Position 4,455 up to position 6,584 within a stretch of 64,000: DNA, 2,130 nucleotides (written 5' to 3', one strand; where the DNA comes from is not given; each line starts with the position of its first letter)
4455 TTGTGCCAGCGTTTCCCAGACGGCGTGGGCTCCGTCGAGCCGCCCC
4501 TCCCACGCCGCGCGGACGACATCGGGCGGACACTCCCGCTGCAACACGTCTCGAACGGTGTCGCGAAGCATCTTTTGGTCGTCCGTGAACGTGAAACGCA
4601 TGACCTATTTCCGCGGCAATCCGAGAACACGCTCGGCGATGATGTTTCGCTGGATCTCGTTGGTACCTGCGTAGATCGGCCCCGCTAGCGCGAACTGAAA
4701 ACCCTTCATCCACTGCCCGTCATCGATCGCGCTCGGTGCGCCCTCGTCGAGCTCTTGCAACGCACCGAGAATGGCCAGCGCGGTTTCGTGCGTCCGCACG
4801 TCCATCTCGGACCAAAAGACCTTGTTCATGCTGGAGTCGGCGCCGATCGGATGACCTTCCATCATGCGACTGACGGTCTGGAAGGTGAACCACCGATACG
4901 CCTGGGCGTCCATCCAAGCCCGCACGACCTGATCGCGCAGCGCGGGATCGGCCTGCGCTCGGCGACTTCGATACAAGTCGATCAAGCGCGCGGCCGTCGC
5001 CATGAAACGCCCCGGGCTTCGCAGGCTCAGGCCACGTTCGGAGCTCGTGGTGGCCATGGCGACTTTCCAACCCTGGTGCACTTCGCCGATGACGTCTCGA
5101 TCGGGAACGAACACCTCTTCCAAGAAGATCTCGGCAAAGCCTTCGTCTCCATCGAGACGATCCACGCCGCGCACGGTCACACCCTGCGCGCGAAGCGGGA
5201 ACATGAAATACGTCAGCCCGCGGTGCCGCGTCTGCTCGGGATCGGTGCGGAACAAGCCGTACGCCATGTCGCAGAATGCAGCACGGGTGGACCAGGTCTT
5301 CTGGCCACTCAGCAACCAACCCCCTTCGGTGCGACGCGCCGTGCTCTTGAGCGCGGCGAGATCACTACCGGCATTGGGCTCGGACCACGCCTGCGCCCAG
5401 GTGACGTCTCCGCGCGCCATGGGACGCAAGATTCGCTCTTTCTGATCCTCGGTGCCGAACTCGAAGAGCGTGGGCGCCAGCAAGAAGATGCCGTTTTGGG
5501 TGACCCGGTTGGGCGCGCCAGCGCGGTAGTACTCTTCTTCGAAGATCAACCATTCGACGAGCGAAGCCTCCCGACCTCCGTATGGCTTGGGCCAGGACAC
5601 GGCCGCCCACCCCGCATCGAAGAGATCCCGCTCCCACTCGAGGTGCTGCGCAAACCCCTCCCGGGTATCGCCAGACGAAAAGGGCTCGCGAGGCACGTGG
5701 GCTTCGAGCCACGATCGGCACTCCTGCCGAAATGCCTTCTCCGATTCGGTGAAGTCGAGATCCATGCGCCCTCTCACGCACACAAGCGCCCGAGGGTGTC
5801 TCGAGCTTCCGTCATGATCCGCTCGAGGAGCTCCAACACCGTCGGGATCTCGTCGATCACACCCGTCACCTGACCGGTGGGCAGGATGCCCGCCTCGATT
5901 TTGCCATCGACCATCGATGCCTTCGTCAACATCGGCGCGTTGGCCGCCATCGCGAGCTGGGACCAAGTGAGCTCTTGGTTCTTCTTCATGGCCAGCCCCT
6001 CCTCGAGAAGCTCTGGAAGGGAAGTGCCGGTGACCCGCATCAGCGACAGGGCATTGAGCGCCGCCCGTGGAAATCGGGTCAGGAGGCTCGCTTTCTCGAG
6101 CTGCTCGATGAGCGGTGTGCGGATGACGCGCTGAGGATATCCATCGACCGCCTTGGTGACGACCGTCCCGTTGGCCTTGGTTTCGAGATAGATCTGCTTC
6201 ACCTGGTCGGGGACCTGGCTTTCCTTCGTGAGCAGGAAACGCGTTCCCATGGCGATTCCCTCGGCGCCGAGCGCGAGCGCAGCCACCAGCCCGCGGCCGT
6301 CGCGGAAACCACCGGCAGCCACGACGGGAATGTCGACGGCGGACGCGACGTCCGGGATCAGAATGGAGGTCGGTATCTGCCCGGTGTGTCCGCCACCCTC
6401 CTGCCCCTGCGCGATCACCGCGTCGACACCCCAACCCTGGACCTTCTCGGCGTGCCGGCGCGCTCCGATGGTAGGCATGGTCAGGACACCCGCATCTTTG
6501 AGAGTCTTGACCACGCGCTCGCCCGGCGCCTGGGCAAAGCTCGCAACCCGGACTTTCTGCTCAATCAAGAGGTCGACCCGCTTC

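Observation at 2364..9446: The operon is syntenic with the actinobacterial steroid ring C/D (HIP) degradation module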

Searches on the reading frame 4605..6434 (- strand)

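Call 5: search_protein_families(library=pfam, proteins=[window:4605-6434:-])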
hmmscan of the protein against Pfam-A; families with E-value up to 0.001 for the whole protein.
window:4605-6434:- (609 aa): 3 families
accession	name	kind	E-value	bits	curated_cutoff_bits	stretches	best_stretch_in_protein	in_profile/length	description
PF00441.29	Acyl-CoA_dh_1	-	7.9e-20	72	22.4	1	454-604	2-150/150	Acyl-CoA dehydrogenase, C-terminal domain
PF02770.24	Acyl-CoA_dh_M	-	4e-19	69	33.3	1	347-436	1-92/97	Acyl-CoA dehydrogenase, middle domain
PF02771.21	Acyl-CoA_dh_N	-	3e-17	63.4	22.9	1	229-343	1-113/113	Acyl-CoA dehydrogenase, N-terminal domain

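Call 6: search_protein_families(library=ncbifam, proteins=[window:4605-6434:-])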
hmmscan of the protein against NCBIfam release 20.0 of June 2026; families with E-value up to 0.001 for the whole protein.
window:4605-6434:- (609 aa): 17 families
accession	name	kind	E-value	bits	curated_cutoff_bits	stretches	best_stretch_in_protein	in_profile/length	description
TIGR03204.1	pimC_large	equivalog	4.2e-57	193.8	623.85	1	225-606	1-395/395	pimeloyl-CoA dehydrogenase large subunit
NF008997.0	PRK12341.1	equivalog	1.1e-28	100.3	537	1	224-560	1-341/382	acyl-CoA dehydrogenase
NF053553.1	prodigi_MBC_PigA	equivalog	7e-27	94.5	500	1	322-605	99-380/381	prodigiosin MBC biosynthesis dehydrogenase PigA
NF042972.1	AcrlCoAredClosAcrC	equivalog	1.3e-26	93.1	640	1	224-604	1-377/378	acryloyl-CoA reductase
NF045552.1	GlutCoADH_Des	equivalog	3.4e-24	85.8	470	1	224-559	1-343/387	glutaryl-CoA dehydrogenase Acd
NF043006.1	CyhCrbnylCoADH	equivalog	1.5e-23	83.4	650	1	271-602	44-374/380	cyclohexane-1-carbonyl-CoA dehydrogenase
NF045652.1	ProlPCPDhRedW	equivalog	2.2e-23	82.7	650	1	323-606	95-375/376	L-prolyl-[peptidyl-carrier protein] dehydrogenase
NF042439.1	SulpropCoADesulf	equivalog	6.5e-19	67.9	600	1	269-606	31-373/379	3-sulfinopropanoyl-CoA desulfinase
NF002885.1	PRK03354.1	equivalog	4.6e-18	65.4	540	1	224-557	1-335/378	crotonobetainyl-CoA dehydrogenase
NF058590.1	AcCoDHFadEBacil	equivalog_domain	3.5e-17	62.2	600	1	227-460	20-250/586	acyl-CoA dehydrogenase FadE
TIGR03207.1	cyc_hxne_CoA_dh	equivalog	2.3e-13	49.6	575.35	1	329-462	99-233/372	cyclohexanecarboxyl-CoA dehydrogenase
NF007000.1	PRK09463.1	subfamily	8.4e-09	34.3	600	1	323-483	136-314/726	acyl-CoA dehydrogenase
NF052270.1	Staph_DH_FadE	equivalog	9.4e-09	34.5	600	1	322-494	116-286/400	acyl-CoA dehydrogenase FadE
TIGR03203.1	pimD_small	equivalog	9.5e-08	31.5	652.7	1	322-457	96-230/378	pimeloyl-CoA dehydrogenase small subunit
NF009586.0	PRK13026.1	subfamily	7.5e-07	27.8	608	1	323-485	171-351/777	acyl-CoA dehydrogenase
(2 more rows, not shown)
